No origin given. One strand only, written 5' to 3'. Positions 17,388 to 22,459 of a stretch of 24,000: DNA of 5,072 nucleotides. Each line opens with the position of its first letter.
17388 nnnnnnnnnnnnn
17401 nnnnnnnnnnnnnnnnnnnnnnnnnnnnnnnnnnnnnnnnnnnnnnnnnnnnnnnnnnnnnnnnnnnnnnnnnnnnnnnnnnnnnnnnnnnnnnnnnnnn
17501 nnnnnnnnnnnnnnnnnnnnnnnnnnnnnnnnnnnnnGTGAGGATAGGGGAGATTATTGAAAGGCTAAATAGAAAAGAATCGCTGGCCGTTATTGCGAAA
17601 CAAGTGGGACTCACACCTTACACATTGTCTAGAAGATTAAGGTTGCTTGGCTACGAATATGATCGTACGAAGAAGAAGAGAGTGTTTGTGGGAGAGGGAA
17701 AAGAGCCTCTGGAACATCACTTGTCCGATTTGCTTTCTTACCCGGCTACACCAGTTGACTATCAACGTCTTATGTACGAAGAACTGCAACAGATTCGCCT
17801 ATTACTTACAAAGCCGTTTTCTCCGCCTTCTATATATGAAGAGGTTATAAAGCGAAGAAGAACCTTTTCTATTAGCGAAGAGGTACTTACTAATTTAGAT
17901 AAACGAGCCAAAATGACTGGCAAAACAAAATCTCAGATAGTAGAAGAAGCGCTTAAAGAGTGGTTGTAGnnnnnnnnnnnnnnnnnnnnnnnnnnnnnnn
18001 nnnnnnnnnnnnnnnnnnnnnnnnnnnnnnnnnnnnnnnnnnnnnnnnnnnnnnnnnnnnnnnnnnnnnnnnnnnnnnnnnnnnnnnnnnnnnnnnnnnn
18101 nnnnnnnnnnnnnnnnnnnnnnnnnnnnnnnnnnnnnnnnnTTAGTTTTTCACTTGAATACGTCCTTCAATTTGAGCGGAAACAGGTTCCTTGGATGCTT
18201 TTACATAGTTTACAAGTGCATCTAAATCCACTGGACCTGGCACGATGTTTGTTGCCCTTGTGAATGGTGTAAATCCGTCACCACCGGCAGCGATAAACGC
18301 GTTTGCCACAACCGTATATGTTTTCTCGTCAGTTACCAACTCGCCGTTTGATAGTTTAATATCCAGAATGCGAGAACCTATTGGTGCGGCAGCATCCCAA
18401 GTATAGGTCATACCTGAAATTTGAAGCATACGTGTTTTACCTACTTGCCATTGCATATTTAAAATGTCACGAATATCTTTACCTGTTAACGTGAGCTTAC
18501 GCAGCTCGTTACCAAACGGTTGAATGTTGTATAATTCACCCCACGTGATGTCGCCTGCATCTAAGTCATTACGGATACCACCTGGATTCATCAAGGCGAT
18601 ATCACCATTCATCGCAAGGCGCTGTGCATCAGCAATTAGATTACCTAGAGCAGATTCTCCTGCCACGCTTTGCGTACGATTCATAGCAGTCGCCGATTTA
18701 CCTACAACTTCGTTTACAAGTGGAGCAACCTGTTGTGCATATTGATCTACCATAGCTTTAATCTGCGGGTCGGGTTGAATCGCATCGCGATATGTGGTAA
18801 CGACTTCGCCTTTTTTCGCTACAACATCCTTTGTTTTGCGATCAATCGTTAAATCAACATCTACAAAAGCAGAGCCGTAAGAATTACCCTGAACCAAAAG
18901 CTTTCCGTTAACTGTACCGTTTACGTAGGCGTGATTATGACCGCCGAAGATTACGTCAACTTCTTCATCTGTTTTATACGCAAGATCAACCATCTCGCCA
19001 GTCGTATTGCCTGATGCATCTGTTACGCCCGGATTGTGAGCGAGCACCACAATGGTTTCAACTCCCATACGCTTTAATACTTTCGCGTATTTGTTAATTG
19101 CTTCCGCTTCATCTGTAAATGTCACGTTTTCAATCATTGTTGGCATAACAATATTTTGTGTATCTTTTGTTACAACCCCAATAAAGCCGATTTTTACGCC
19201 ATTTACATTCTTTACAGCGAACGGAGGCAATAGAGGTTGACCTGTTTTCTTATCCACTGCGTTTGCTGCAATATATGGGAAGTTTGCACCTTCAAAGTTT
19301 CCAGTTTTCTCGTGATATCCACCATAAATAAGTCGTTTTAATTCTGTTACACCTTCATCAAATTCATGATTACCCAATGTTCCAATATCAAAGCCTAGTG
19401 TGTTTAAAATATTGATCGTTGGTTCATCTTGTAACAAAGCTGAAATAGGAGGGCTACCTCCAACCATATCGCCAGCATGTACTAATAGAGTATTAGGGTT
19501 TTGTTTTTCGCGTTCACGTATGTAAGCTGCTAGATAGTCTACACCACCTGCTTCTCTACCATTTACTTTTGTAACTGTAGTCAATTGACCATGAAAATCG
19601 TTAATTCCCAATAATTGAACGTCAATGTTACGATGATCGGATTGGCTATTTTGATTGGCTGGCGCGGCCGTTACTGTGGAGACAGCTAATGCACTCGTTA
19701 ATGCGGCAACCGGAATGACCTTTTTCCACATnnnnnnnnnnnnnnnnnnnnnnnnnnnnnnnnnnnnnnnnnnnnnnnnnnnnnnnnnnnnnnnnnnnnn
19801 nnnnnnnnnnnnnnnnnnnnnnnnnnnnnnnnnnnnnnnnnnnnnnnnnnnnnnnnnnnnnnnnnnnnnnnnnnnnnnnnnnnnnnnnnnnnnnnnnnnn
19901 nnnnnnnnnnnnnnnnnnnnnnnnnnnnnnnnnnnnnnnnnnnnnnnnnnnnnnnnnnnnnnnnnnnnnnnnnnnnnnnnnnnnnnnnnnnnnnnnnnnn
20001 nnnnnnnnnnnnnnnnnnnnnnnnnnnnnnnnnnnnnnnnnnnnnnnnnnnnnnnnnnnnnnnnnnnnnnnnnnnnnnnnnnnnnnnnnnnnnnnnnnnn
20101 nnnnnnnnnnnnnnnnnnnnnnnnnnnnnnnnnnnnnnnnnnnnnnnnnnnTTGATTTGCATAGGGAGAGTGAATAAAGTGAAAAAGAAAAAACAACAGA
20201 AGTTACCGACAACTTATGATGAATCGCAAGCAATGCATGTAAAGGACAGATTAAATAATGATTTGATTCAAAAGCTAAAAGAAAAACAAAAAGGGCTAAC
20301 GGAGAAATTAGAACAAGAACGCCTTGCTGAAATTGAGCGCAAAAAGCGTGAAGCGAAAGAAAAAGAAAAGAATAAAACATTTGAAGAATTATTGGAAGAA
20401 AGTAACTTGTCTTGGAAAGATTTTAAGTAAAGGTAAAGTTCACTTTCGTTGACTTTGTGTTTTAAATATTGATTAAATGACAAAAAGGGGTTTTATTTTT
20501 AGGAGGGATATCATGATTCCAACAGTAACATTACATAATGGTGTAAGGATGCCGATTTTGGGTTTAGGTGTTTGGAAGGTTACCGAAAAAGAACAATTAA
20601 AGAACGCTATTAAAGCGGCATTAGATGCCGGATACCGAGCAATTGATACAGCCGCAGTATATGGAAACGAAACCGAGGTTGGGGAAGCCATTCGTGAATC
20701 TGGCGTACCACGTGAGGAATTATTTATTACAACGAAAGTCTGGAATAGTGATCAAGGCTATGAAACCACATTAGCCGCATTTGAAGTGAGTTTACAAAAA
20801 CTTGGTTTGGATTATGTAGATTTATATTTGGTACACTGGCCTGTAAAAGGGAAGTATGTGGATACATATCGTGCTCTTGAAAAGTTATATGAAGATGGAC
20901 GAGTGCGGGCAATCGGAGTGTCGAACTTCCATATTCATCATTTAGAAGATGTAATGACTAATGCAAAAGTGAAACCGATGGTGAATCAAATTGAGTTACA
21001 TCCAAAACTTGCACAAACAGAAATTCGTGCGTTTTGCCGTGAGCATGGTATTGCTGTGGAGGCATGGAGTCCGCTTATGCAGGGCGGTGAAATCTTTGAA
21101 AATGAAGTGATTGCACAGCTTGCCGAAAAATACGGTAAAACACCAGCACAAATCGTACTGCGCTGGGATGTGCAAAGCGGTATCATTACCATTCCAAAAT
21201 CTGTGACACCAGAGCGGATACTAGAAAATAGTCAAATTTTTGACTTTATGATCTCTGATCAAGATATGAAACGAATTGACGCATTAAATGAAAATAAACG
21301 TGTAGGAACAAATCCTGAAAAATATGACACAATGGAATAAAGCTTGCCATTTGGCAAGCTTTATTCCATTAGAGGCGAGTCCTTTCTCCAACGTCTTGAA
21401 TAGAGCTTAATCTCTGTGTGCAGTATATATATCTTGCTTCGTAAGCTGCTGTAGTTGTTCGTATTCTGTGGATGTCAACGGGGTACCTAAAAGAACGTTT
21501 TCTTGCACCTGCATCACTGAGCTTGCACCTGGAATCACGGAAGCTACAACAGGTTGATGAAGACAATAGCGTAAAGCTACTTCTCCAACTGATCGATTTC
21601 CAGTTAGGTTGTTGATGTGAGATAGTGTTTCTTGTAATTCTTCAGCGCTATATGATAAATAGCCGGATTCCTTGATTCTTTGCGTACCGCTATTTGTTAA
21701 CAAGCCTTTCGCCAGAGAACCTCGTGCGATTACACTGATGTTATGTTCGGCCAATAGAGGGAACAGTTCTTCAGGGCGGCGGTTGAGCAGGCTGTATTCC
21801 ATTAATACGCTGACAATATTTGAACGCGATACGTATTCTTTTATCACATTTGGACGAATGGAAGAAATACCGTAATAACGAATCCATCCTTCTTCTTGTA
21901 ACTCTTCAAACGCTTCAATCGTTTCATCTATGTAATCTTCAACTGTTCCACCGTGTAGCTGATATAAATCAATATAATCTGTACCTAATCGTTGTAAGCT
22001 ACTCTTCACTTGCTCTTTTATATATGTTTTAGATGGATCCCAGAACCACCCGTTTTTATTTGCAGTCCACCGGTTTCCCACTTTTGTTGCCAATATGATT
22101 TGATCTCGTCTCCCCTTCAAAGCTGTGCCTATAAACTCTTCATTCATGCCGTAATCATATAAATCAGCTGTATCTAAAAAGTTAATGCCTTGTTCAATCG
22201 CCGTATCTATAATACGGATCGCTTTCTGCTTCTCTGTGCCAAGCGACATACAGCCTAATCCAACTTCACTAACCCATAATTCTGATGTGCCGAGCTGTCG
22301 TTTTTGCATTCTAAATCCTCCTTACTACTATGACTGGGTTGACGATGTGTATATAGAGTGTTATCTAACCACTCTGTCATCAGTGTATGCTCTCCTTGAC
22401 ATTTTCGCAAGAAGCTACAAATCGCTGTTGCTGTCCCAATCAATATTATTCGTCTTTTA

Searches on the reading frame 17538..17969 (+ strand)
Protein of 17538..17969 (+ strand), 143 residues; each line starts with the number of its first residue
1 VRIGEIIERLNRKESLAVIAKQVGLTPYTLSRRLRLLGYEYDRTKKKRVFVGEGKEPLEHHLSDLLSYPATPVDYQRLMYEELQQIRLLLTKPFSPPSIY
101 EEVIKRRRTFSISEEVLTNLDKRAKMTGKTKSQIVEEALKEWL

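Call 12: find_encoding_contigs(protein=window:17538-17969:+, flank=3000, max_places=10)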
Protein window:17538-17969:+ (143 aa): 3 contigs read that carry it; 1 place shown.
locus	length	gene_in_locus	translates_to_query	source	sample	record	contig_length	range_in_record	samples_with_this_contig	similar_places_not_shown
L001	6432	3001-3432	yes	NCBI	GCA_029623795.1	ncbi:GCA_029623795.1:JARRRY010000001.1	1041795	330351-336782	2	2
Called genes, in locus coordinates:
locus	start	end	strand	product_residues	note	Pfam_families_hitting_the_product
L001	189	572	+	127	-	PF02537:CRCB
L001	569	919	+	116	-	PF02537:CRCB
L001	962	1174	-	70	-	PF09360:zf-CDGSH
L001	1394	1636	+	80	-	PF10827:DUF2552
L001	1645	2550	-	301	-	PF02129:Peptidase_S15, PF00561:Abhydrolase_1, PF12146:Hydrolase_4, PF12697:Abhydrolase_6 (faint), PF00326:Peptidase_S9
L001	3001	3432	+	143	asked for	PF01402:RHH_1 (weak)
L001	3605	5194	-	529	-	PF00149:Metallophos, PF02872:5_nucleotid_C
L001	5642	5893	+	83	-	PF13025:DUF3886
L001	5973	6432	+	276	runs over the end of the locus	PF00248:Aldo_ket_red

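Call 13: search_protein_families(library=pfam, proteins=[window:17538-17969:+], max_evalue=0.01)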
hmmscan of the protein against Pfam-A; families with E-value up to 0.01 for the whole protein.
window:17538-17969:+ (143 aa): 3 families
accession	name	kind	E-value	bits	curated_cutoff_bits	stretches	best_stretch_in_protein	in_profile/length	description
PF01402.27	RHH_1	-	4.3e-07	30.1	20.5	1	109-143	3-37/39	Ribbon-helix-helix protein, copG family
PF12651.13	RHH_3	-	0.00042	20.7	21.6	1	105-141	2-38/44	Ribbon-helix-helix domain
PF21432.3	56B_RHH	-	0.0079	16.6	27.2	0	129-143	16-30/32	56B-like, Ribbon-helix-helix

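Call 15: find_homologous_proteins(query=window:17538-17969:+)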
Query window:17538-17969:+ (143 aa): 4 proteins with E <= 0.001 among 64 candidates.
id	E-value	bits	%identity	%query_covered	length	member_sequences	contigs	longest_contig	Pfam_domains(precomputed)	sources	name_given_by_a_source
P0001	3.3e-77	275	92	100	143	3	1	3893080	PF01402.28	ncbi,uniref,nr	ncbi:ribbon-helix-helix domain-containing protein [Ectobacillus sp. JY-23]|uniref:ribbon-helix-helix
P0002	1.9e-45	172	59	100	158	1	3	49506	-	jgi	jgi:hypothetical protein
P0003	9.5e-40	153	59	100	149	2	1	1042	-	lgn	-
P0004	6.7e-38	147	55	100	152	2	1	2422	-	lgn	-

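Call 16: find_encoding_contigs(protein=P0001, flank=4000, max_places=4)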
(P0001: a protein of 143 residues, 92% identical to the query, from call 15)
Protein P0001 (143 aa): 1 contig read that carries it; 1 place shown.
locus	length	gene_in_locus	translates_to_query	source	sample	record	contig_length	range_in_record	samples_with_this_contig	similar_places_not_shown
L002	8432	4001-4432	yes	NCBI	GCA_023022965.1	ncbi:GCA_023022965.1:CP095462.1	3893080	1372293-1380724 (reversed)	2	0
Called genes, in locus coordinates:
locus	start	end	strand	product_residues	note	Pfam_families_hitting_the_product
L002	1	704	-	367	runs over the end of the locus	PF00383:dCMP_cyt_deam_1, PF14437:MafB19-deam, PF01872:RibD_C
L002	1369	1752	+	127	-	PF02537:CRCB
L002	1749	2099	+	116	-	PF02537:CRCB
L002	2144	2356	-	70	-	PF09360:zf-CDGSH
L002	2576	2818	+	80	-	PF10827:DUF2552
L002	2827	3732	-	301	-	PF02129:Peptidase_S15, PF00561:Abhydrolase_1, PF12146:Hydrolase_4, PF12697:Abhydrolase_6 (faint), PF00326:Peptidase_S9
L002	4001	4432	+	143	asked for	PF01402:RHH_1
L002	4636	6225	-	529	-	PF00149:Metallophos, PF02872:5_nucleotid_C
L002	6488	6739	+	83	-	PF13025:DUF3886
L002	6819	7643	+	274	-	PF00248:Aldo_ket_red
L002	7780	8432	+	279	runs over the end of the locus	PF00248:Aldo_ket_red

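Call 17: find_encoding_contigs(protein=P0002, flank=4000, max_places=4)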
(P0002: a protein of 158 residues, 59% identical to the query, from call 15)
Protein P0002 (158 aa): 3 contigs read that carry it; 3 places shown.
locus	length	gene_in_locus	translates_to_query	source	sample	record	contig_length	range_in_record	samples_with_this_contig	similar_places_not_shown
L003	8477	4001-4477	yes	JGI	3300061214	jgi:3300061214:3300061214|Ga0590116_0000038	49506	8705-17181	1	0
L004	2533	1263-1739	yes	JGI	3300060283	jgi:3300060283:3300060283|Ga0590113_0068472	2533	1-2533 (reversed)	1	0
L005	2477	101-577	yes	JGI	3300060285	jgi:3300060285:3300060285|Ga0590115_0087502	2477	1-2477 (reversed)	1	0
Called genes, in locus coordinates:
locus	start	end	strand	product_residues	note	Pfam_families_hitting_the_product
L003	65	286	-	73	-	PF09360:zf-CDGSH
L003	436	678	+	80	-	PF10827:DUF2552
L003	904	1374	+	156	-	PF11611:DUF4352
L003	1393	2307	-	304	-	PF02129:Peptidase_S15 (weak), PF00561:Abhydrolase_1, PF12146:Hydrolase_4, PF00326:Peptidase_S9 (weak)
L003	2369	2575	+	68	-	-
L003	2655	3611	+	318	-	PF00356:LacI, PF00532:Peripla_BP_1, PF13407:Peripla_BP_4 (weak), PF13377:Peripla_BP_3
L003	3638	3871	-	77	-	-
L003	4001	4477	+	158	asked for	-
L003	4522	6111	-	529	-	PF00149:Metallophos, PF02872:5_nucleotid_C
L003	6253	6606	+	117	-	PF13025:DUF3886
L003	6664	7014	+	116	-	PF04229:GrpB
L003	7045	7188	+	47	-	PF04229:GrpB (weak)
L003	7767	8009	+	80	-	-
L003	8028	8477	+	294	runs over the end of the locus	PF00248:Aldo_ket_red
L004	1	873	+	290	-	?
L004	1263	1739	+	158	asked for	-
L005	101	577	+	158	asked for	-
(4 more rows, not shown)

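Call 18: find_encoding_contigs(protein=P0004, flank=4000, max_places=4)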
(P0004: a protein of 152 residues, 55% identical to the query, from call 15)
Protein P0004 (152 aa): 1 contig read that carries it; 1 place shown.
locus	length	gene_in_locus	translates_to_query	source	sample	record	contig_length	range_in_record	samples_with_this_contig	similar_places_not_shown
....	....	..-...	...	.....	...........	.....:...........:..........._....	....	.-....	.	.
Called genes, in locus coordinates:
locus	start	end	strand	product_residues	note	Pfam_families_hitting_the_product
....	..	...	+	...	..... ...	-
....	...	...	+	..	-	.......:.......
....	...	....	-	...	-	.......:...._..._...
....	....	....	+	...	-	?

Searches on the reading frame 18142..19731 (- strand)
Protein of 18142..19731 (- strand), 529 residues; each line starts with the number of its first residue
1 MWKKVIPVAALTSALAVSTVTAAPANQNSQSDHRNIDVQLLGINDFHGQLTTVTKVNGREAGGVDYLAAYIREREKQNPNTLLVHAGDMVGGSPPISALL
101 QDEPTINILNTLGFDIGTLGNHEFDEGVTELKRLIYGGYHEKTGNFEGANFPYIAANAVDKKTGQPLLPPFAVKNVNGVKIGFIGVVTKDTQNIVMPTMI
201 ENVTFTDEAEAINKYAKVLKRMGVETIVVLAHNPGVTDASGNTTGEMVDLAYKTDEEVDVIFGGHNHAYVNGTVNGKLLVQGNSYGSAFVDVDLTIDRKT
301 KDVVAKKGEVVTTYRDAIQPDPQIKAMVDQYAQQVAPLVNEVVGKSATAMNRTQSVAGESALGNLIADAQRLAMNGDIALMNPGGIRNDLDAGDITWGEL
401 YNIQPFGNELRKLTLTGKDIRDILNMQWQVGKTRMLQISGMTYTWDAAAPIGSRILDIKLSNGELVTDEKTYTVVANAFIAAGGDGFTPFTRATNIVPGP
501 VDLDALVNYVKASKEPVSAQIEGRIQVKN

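Call 13: search_protein_families(library=pfam, proteins=[window:18142-19731:-], max_evalue=0.01)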
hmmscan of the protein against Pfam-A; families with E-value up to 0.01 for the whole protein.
window:18142-19731:- (529 aa): 4 families
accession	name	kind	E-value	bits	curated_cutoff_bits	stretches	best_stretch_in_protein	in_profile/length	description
PF02872.23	5_nucleotid_C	-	1.9e-44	152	23.6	1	342-491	1-157/158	5'-nucleotidase, C-terminal domain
PF00149.33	Metallophos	-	4.6e-14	53.7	21.5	1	41-269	4-191/191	Calcineurin-like phosphoesterase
PF21953.1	NadN_nucleosid_C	-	0.0013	19.2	27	1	360-425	22-90/199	NAD nucleotidase, C-terminal domain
PF13277.11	YmdB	-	0.004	16.9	27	0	190-268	104-177/253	YmdB-like protein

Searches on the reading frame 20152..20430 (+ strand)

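Call 13: search_protein_families(library=pfam, proteins=[window:20152-20430:+], max_evalue=0.01)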
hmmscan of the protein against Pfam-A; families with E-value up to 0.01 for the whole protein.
window:20152-20430:+ (92 aa): 1 family
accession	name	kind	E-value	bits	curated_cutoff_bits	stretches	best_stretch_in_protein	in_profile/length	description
PF13025.11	DUF3886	-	1.9e-15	57.2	25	1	24-90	2-68/68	Protein of unknown function (DUF3886)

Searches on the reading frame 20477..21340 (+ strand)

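Call 13: search_protein_families(library=pfam, proteins=[window:20477-21340:+], max_evalue=0.01)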
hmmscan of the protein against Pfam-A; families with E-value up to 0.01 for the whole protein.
window:20477-21340:+ (287 aa): 1 family
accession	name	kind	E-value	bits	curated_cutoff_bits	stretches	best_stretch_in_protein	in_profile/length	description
PF00248.27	Aldo_ket_red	-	3e-62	210.8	24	1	28-272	2-291/291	Aldo/keto reductase family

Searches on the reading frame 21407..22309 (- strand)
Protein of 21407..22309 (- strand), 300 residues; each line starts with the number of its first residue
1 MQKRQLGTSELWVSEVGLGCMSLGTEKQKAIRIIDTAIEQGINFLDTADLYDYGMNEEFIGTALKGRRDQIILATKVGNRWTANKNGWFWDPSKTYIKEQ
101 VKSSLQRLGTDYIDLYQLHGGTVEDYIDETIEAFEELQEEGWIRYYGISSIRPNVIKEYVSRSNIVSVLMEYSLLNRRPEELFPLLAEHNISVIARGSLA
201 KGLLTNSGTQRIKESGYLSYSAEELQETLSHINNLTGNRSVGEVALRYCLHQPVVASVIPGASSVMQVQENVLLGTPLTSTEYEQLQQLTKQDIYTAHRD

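Call 13: search_protein_families(library=pfam, proteins=[window:21407-22309:-], max_evalue=0.01)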
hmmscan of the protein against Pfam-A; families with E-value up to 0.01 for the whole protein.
window:21407-22309:- (300 aa): 1 family
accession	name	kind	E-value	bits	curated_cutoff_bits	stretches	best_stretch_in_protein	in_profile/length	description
PF00248.27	Aldo_ket_red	-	6.2e-61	206.4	24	1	15-289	1-289/291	Aldo/keto reductase family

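Call 45: find_encoding_contigs(protein=window:21407-22309:-, flank=10000, max_places=3)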
Protein window:21407-22309:- (300 aa): 6 contigs read that carry it; 3 places shown.
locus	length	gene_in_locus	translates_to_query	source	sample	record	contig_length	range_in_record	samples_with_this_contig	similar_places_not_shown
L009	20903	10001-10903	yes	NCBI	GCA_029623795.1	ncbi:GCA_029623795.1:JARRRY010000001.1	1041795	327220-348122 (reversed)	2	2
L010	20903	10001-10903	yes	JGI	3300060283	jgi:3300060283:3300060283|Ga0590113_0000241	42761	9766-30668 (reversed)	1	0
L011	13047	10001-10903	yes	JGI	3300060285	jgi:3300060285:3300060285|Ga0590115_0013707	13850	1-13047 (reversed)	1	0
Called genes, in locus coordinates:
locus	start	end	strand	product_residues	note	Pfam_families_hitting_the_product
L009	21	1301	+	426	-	PF00860:Xan_ur_permease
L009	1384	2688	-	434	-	PF02885:Glycos_trans_3N, PF00591:Glycos_transf_3, PF07831:PYNP_C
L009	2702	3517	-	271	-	PF01048:PNP_UDP_1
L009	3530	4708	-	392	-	PF01676:Metalloenzyme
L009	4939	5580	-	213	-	PF01520:Amidase_3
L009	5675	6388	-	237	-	PF13115:YtkA, PF12866:DUF3823 (faint), PF13115:YtkA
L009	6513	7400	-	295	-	PF02899:Phage_int_SAM_1, PF13495:Phage_int_SAM_4 (weak), PF00589:Phage_integrase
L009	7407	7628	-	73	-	PF14004:DUF4227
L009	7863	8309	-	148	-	PF01475:FUR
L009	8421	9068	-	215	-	PF01944:SpoIIM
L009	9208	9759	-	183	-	PF28549:NDPSase_N (weak), PF00293:NUDIX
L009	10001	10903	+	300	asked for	PF00248:Aldo_ket_red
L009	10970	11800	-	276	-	PF00248:Aldo_ket_red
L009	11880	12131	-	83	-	PF13025:DUF3886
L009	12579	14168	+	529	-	PF00149:Metallophos, PF02872:5_nucleotid_C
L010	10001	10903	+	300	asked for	PF00248:Aldo_ket_red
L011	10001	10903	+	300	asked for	PF00248:Aldo_ket_red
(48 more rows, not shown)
